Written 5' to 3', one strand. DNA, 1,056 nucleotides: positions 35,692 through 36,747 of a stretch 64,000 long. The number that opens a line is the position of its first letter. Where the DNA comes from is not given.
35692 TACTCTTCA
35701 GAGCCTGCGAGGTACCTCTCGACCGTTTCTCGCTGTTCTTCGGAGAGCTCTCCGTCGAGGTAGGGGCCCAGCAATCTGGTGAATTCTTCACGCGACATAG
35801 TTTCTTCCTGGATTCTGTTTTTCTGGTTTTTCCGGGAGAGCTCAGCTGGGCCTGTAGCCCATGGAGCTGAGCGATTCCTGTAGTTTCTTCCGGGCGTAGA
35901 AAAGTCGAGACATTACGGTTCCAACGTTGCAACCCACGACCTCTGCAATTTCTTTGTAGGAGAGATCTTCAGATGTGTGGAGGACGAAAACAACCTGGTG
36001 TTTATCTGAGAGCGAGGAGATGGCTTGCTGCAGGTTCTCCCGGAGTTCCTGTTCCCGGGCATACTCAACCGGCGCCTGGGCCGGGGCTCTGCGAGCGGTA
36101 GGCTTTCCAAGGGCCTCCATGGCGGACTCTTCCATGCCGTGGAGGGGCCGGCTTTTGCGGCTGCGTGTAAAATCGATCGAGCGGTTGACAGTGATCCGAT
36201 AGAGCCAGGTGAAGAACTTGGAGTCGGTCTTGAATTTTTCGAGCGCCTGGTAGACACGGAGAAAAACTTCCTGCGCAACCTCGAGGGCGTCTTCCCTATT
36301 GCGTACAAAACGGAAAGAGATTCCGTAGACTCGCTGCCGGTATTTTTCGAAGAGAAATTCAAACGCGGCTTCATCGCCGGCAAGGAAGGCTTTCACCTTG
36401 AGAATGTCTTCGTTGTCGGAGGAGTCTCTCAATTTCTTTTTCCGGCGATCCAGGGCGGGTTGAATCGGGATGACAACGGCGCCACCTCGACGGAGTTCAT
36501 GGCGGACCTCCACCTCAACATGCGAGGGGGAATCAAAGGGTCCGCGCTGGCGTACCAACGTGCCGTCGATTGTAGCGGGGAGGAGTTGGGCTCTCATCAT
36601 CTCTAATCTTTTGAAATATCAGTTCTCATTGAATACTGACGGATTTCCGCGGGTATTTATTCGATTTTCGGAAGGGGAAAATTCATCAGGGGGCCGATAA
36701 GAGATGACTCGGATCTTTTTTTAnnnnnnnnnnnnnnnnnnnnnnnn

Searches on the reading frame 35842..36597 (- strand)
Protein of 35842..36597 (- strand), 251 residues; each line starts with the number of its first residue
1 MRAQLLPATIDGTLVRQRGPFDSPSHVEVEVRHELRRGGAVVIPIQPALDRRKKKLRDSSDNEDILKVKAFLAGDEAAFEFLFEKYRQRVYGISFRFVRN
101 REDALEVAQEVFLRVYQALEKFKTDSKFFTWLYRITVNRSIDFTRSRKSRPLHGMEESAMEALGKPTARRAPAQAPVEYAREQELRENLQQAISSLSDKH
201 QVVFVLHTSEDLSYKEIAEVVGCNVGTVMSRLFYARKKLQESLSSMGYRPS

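Call 10: search_protein_families(library=pfam, proteins=[window:35842-36597:-], max_evalue=0.001)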
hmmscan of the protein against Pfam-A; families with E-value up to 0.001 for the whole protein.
window:35842-36597:- (251 aa): 4 families
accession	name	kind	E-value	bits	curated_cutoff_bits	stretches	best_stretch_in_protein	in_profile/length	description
PF04542.20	Sigma70_r2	-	2e-18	66.3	24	1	82-149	1-70/71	Sigma-70 region 2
PF08281.18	Sigma70_r4_2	-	8.1e-15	54.6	25.7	1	187-239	2-54/54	Sigma-70, region 4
PF04545.22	Sigma70_r4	-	4.7e-09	36.1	24.1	1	192-241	1-50/50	Sigma-70, region 4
PF07638.17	Sigma70_ECF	-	1.2e-06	29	21.1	1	73-244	13-184/185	ECF sigma factor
